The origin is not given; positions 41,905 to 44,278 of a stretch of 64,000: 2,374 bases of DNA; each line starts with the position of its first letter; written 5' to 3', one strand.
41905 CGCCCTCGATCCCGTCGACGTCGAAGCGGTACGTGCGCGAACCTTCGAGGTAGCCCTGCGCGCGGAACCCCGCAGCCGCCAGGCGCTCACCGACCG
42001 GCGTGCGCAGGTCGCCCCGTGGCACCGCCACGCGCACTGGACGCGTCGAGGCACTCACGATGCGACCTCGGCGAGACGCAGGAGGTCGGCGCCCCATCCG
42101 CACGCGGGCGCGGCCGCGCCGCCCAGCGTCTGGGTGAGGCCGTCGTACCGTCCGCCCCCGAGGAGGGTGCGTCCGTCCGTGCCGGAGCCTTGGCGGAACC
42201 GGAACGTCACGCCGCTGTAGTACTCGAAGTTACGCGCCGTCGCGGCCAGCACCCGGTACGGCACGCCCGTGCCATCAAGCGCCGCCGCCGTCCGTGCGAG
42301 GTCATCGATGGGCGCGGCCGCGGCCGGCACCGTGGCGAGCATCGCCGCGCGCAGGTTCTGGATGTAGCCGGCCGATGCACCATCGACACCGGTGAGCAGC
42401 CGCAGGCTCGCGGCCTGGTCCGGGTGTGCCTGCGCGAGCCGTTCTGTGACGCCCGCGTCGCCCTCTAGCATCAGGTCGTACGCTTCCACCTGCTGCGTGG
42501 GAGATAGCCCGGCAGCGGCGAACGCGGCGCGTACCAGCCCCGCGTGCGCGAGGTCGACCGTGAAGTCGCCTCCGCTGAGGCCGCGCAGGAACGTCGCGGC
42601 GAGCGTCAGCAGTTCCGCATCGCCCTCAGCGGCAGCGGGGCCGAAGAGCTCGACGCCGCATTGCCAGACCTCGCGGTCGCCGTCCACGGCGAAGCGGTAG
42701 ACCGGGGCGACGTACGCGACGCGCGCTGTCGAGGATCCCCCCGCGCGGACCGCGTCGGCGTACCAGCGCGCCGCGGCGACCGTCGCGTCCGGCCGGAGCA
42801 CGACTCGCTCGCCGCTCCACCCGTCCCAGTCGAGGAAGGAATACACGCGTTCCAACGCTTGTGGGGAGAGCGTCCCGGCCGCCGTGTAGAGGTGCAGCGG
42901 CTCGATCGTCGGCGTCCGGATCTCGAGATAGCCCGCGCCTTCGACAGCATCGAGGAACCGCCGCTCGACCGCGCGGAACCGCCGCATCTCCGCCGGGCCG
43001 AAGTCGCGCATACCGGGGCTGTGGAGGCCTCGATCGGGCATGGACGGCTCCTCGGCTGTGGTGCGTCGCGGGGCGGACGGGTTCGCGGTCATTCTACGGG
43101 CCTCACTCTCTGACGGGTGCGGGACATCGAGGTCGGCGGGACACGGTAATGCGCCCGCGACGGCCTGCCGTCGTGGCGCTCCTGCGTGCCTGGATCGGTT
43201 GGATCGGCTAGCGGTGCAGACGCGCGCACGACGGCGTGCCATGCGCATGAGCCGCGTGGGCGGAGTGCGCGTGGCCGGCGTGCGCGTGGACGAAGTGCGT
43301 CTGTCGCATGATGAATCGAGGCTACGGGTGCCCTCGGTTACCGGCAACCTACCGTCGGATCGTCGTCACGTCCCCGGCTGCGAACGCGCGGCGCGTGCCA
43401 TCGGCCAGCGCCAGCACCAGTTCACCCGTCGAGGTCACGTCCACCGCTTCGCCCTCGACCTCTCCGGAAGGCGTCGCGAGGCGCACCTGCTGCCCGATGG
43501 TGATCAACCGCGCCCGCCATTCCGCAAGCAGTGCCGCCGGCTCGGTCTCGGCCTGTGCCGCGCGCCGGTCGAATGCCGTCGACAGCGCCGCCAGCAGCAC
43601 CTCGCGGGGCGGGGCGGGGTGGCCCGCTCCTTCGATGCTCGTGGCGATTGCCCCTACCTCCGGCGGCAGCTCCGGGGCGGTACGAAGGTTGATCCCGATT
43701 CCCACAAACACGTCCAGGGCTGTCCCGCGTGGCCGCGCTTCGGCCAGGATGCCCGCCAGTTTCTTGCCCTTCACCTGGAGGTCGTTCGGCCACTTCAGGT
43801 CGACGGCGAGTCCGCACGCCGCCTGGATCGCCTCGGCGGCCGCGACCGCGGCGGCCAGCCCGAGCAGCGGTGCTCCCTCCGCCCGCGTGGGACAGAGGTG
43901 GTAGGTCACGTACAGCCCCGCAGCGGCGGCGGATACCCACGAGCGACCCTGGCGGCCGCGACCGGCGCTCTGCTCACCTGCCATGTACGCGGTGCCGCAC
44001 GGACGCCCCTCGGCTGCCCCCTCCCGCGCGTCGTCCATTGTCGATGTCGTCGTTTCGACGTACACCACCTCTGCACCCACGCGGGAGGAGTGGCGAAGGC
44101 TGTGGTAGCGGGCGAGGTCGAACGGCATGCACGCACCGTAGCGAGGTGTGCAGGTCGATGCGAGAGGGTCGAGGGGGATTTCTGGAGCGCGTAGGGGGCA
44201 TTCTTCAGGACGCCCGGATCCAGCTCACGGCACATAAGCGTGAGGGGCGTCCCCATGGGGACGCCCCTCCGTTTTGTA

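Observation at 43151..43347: His-rich leader ORF with a complete 1:2 / 2:3 / 3:4 attenuator upstream of hisZ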

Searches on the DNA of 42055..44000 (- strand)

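Call 3: search_rna_families(source=window, start=42500, end=44000, threshold=evalue, max_evalue=10, show_alignments=3)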
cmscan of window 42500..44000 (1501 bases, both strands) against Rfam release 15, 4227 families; matches with E-value up to 10: 0.
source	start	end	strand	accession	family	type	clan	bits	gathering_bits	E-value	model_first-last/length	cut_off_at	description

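Call 52: build_rna_model(alignment_id=A4, structure=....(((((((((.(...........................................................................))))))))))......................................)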
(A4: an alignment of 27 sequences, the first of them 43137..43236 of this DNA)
Model R1 built from alignment A4 (27 sequences, 138 columns); structure: as given.
model positions 99; base pairs 10; branch points 0; effective number of sequences 7.1; information 0.59 bits per position. Calibrated on 0.2 Mb of random sequence (short: E-values are rough).
structure used (alignment columns):
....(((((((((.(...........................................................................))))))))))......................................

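Call 53: search_with_rna_model(model_id=R1, sources=[window, L001, L002, L003, L004, L005, L006, L007, L008, L009, L010, L011, L012, L013, L014, L015, L016, L017, L018, L019, L020, L021, L022, L023, L024, L025, L026, L027, L028, L029, L030, L031, L032, L033, L034, L035, L036, L037, L038, L039, L040, L041, L042, L043, L044, L045, L046, L047, L048, L049, L050, L051, L052, L053, L054, L055, L056, L057, L058, L059, L060, L061, L062, L063, L064, L065, L066, L067, L068, L069, L070, L071, L072, L073, L074, L075, L076, L077, L078, L079, L080], max_evalue=1, make_alignment=true)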
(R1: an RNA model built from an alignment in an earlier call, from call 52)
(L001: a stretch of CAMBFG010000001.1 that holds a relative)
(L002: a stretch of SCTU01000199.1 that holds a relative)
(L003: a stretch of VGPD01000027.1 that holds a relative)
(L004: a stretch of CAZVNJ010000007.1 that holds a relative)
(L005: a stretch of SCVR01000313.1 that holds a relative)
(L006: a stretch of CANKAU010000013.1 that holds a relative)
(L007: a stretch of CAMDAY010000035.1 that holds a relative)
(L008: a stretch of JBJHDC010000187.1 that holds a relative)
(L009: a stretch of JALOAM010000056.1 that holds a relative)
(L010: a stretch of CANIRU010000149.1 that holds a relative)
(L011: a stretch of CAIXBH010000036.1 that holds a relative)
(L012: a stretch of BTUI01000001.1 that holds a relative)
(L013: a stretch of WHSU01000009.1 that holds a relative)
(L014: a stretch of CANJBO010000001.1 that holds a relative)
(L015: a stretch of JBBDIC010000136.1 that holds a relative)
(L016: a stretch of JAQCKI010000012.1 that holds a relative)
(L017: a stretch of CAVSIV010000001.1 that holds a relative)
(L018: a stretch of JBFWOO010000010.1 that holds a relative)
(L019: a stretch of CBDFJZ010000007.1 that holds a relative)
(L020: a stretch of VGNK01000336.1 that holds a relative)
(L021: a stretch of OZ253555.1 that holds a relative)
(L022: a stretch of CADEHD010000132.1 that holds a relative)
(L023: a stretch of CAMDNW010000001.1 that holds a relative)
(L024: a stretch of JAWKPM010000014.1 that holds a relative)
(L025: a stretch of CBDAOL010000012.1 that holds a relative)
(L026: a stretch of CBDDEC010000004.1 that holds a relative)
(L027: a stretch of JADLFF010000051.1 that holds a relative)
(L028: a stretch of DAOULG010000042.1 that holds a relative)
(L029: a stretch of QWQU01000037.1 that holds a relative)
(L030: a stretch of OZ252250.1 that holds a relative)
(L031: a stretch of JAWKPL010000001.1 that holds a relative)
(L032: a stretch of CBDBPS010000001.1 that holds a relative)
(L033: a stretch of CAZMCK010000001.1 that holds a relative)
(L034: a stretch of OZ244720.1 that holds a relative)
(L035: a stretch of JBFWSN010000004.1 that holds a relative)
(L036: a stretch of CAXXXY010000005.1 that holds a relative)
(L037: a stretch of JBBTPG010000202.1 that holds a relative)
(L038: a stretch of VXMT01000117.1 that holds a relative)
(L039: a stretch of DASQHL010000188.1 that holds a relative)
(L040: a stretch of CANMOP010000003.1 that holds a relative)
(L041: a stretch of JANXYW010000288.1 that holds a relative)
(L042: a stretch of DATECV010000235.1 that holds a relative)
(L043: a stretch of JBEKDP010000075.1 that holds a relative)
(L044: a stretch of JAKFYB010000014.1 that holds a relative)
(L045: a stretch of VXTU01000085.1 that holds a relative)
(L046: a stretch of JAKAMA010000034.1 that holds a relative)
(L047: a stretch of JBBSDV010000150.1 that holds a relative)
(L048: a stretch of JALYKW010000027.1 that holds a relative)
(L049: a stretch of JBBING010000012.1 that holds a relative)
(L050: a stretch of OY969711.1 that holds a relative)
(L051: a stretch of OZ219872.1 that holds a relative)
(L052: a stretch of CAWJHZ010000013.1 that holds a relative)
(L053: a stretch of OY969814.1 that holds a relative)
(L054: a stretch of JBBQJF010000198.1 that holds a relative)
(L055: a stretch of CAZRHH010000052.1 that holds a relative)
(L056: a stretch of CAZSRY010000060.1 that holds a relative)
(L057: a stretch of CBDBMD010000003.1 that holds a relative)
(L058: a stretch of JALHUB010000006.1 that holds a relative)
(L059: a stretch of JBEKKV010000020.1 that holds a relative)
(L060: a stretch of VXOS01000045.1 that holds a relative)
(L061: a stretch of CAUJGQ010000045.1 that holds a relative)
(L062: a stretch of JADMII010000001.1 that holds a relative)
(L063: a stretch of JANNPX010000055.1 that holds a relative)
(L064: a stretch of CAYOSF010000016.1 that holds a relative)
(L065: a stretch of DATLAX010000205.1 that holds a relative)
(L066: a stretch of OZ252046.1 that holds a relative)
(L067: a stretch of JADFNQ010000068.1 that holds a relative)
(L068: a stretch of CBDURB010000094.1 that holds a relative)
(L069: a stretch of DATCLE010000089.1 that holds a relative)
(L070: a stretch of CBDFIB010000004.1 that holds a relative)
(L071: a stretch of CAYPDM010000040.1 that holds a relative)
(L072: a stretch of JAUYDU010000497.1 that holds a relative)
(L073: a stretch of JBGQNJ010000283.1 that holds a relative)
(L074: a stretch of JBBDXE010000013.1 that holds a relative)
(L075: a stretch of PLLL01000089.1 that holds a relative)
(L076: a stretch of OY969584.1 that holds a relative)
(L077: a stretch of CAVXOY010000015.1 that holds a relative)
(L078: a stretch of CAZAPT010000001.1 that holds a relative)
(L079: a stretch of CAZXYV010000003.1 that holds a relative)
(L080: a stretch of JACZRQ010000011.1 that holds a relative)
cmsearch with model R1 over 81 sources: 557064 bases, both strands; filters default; matches with E-value up to 1: 52.
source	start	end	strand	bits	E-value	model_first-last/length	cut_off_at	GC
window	43137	43236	-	76.3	7.3e-11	1-99/99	no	0.73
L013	2767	2862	+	74.3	1.6e-10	1-99/99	no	0.74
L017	2801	2895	+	73.7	2.1e-10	1-99/99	no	0.71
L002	1237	1336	+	73.6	2.1e-10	1-99/99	no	0.74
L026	2756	2855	+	73.4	2.3e-10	1-99/99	no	0.7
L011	2785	2885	+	72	4e-10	1-99/99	no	0.68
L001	2801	2899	+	72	4.1e-10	1-99/99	no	0.74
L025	2756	2855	+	71.7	4.5e-10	1-99/99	no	0.72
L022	2787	2881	+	71.7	4.6e-10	1-99/99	no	0.71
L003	2806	2904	+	71.1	5.8e-10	1-99/99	no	0.74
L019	2747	2846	+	69.4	1.2e-09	1-99/99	no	0.66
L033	2826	2919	+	69.3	1.2e-09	1-99/99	no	0.7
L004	2817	2914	+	68.6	1.6e-09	1-99/99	no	0.73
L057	2789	2881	+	67.8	2.2e-09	1-99/99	no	0.69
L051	2786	2878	+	67.1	2.9e-09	1-99/99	no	0.7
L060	2810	2902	+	67.1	2.9e-09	1-99/99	no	0.7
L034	2816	2907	+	66.7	3.3e-09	1-99/99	no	0.71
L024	2818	2912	+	66.1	4.3e-09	1-99/99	no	0.67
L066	2783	2876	+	66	4.4e-09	1-99/99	no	0.69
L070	2781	2874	+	66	4.4e-09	1-99/99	no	0.69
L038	2786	2878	+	65.7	5.1e-09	1-99/99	no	0.69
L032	2819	2911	+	64.8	7.3e-09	1-99/99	no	0.71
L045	2816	2909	+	64.3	8.7e-09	1-99/99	no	0.72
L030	2813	2912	+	62.8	1.6e-08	1-99/99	no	0.71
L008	779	888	+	62.7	1.6e-08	1-99/99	no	0.67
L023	2832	2924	+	62.5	1.8e-08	1-99/99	no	0.68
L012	2774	2884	+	60.7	3.8e-08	1-99/99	no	0.75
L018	1139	1250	+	59.1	6.9e-08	1-99/99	no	0.71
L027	2808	2904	+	57.7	1.2e-07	1-99/99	no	0.77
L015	597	710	+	57.2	1.5e-07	1-99/99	no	0.75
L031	2822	2911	+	50.6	2.1e-06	1-99/99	no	0.64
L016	697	812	+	50.4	2.3e-06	1-99/99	no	0.74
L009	2767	2877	+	50.1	2.6e-06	1-99/99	no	0.72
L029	2821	2928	+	48.3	5.2e-06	1-99/99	no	0.68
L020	267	365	+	47.2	8.3e-06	1-99/99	no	0.8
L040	2778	2881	+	41.3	8.7e-05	1-99/99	no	0.68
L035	2822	2912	+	39.4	0.00019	1-99/99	no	0.68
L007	2811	2916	+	33.9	0.0017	1-99/99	no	0.71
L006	2807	2913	+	32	0.0036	1-99/99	no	0.71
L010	1038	1145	+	31.2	0.0048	1-99/99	no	0.69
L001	2842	2904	-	27.4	0.022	1-99/99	no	0.78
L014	2814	2910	+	23.3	0.12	1-99/99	no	0.73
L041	2946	3027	-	22.3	0.18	1-99/99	no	0.65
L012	2826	2896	-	19.8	0.48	1-99/99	no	0.76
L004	2857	2921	-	19.7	0.49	1-99/99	no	0.75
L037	60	131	+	19.3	0.59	1-99/99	no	0.74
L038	1497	1572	+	18.6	0.76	1-99/99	no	0.78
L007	5866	5911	-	18.5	0.8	1-99/99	no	0.76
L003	2848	2888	-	18.5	0.8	1-99/99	no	0.8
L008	759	860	-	18.4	0.84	1-99/99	no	0.67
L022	2827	2926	-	18.1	0.92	1-99/99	no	0.73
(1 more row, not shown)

Alignment A5: 52 matches aligned to the model, 149 columns, each read 5' to 3' on its own strand. Consensus structure (alignment columns), stored with it:
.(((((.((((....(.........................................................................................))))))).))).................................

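Call 54: search_with_rna_model(model_id=R1, sources=[window, L001, L002, L003, L004, L006, L007, L008, L009, L010, L011, L012, L013, L014, L015, L016, L017, L018, L019, L020, L022, L023, L024, L025, L026, L027, L029, L030, L031, L032, L033, L034, L035, L038, L040, L045, L051, L057, L060, L066, L070], max_evalue=0.006, make_alignment=true)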
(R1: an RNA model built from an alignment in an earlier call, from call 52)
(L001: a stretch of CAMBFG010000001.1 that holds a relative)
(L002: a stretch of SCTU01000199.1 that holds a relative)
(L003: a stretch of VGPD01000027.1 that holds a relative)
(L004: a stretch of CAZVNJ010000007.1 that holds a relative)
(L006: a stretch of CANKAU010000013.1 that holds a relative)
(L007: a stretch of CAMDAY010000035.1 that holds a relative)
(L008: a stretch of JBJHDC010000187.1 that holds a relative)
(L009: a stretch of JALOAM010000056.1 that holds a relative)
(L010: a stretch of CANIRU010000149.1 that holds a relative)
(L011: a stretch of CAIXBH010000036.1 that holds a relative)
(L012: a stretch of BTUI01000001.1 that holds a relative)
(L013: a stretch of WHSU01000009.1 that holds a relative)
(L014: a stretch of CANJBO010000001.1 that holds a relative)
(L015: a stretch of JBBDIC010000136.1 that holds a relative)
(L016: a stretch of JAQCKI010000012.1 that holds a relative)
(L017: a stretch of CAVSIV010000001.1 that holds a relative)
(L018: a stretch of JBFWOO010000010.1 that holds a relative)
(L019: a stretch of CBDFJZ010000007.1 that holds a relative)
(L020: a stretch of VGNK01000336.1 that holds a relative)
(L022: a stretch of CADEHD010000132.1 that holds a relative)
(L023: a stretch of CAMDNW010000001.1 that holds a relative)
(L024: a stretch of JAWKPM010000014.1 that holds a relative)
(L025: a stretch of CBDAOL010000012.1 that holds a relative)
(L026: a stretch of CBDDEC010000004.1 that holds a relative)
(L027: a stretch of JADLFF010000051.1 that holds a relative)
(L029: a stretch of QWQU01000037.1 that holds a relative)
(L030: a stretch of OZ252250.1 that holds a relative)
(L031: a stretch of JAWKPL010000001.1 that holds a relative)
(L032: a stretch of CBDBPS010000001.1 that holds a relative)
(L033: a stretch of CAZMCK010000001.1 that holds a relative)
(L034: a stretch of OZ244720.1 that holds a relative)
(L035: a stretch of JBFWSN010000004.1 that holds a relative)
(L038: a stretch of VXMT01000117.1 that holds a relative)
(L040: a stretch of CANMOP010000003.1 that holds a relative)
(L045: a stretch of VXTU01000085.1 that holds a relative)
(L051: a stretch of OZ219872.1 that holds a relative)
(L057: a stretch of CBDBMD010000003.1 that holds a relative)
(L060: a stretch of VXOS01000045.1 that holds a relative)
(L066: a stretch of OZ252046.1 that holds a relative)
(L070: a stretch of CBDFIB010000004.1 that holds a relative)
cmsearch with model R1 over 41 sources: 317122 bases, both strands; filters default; matches with E-value up to 0.006: 40.
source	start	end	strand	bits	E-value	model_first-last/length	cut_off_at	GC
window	43137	43236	-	76.3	4.1e-11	1-99/99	no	0.73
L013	2767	2862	+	74.3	9.2e-11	1-99/99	no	0.74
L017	2801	2895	+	73.7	1.2e-10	1-99/99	no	0.71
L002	1237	1336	+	73.6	1.2e-10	1-99/99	no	0.74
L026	2756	2855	+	73.4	1.3e-10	1-99/99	no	0.7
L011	2785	2885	+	72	2.3e-10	1-99/99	no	0.68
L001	2801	2899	+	72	2.3e-10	1-99/99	no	0.74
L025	2756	2855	+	71.7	2.6e-10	1-99/99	no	0.72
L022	2787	2881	+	71.7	2.6e-10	1-99/99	no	0.71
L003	2806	2904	+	71.1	3.3e-10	1-99/99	no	0.74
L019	2747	2846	+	69.4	6.6e-10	1-99/99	no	0.66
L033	2826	2919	+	69.3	6.9e-10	1-99/99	no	0.7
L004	2817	2914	+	68.6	8.9e-10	1-99/99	no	0.73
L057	2789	2881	+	67.8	1.2e-09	1-99/99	no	0.69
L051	2786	2878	+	67.1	1.6e-09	1-99/99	no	0.7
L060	2810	2902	+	67.1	1.6e-09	1-99/99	no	0.7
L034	2816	2907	+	66.7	1.9e-09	1-99/99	no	0.71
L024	2818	2912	+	66.1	2.5e-09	1-99/99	no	0.67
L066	2783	2876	+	66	2.5e-09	1-99/99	no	0.69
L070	2781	2874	+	66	2.5e-09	1-99/99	no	0.69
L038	2786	2878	+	65.7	2.9e-09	1-99/99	no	0.69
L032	2819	2911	+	64.8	4.1e-09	1-99/99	no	0.71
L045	2816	2909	+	64.3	4.9e-09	1-99/99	no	0.72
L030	2813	2912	+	62.8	9.1e-09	1-99/99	no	0.71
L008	779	888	+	62.7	9.4e-09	1-99/99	no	0.67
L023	2832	2924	+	62.5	1e-08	1-99/99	no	0.68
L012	2774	2884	+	60.7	2.1e-08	1-99/99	no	0.75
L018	1139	1250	+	59.1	3.9e-08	1-99/99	no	0.71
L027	2808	2904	+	57.7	7e-08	1-99/99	no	0.77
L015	597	710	+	57.2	8.6e-08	1-99/99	no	0.75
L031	2822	2911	+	50.6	1.2e-06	1-99/99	no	0.64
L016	697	812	+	50.4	1.3e-06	1-99/99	no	0.74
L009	2767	2877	+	50.1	1.5e-06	1-99/99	no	0.72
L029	2821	2928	+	48.3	3e-06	1-99/99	no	0.68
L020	267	365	+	47.2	4.7e-06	1-99/99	no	0.8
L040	2778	2881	+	41.3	4.9e-05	1-99/99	no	0.68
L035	2822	2912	+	39.4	0.00011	1-99/99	no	0.68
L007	2811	2916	+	33.9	0.00096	1-99/99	no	0.71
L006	2807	2913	+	32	0.002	1-99/99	no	0.71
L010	1038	1145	+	31.2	0.0028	1-99/99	no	0.69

Alignment A6: 40 matches aligned to the model, 146 columns, each read 5' to 3' on its own strand. Consensus structure (alignment columns), stored with it:
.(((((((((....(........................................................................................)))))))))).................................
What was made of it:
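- There is one copy per locus, always upstream of hisZ (calls 53, 54).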

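Call 62: search_rna_families(sources=[L001, L006, L008, L011, L013, L019, L022, L023, L024, L029, L030, L033, L066], threshold=gathering)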
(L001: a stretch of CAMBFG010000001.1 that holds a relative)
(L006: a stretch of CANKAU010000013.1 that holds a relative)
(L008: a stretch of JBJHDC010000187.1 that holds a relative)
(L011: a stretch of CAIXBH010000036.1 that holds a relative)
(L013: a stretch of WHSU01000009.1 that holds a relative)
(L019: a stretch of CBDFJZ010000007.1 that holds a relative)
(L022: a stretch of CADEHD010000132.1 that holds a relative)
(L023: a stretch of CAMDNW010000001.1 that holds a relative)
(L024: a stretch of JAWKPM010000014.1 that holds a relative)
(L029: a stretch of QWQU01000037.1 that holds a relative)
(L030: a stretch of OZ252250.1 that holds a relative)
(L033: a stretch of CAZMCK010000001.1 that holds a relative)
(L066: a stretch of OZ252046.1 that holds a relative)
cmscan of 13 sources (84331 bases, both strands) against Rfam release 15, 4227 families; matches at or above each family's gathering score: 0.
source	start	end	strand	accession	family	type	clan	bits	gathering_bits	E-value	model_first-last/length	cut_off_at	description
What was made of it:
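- On Rfam RF00514 His_leader / enterobacterial hisL peptide family: There is no Rfam match at E<=10 in 42500-44000 (call 3) and none at gathering score in 13 relatives (call 62).
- On T-box riboswitch (His): No Rfam hit of any family was found (calls 3, 62).
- Closest known: T-box. Different: No T-box match was found here (calls 3, 62).
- There is no Rfam match at E<=10 in the window, and none at gathering score in 13 relatives (calls 3, 62).
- Tried and rejected: Scans of the window region (E<=10) and of 13 relatives found nothing (calls 3, 62).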

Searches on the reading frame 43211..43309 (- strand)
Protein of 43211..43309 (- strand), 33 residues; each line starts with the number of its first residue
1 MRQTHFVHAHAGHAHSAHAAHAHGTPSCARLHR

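Call 49: list_cluster_members(proteins=[window:43211-43309:-, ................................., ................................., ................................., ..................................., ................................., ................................])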
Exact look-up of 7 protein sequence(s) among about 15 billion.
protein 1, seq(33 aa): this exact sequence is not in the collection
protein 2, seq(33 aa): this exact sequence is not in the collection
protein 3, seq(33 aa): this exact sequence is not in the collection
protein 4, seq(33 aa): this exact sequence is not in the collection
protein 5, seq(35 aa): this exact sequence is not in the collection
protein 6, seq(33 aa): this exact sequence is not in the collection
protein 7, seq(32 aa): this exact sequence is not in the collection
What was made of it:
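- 43208..43309 (-): Leader ORF ('hisL'), 33 codons plus TAG, with no room for a Shine-Dalgarno sequence. None is present in the 15-billion-protein collection (call 49).
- Tried and rejected: None was found (call 49).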

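Call 63: search_protein_families(library=pfam, proteins=[window:43211-43309:-], max_evalue=10)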
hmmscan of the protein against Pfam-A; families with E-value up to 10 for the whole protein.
seq(33 aa): 0 families

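Call 64: search_protein_families(library=ncbifam, proteins=[window:43211-43309:-], max_evalue=10)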
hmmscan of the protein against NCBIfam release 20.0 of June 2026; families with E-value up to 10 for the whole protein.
seq(33 aa): 0 families
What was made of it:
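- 43208..43309 (-): No Pfam or NCBIfam hit was found (calls 63, 64).
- No protein family matches (calls 63, 64).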

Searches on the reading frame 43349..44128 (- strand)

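Call 7: search_protein_families(library=pfam, proteins=[window:43349-44128:-])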
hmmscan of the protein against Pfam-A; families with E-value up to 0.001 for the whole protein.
window:43349-44128:- (259 aa): 2 families
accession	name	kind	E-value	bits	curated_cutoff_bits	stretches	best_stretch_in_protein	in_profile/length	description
PF03099.24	BPL_LplA_LipB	-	8.4e-15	55.3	21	1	45-147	24-133/133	Biotin/lipoate A/B protein ligase family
PF02237.23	BPL_C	-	1.8e-11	44.2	21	1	210-254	1-45/48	Biotin protein ligase C terminal domain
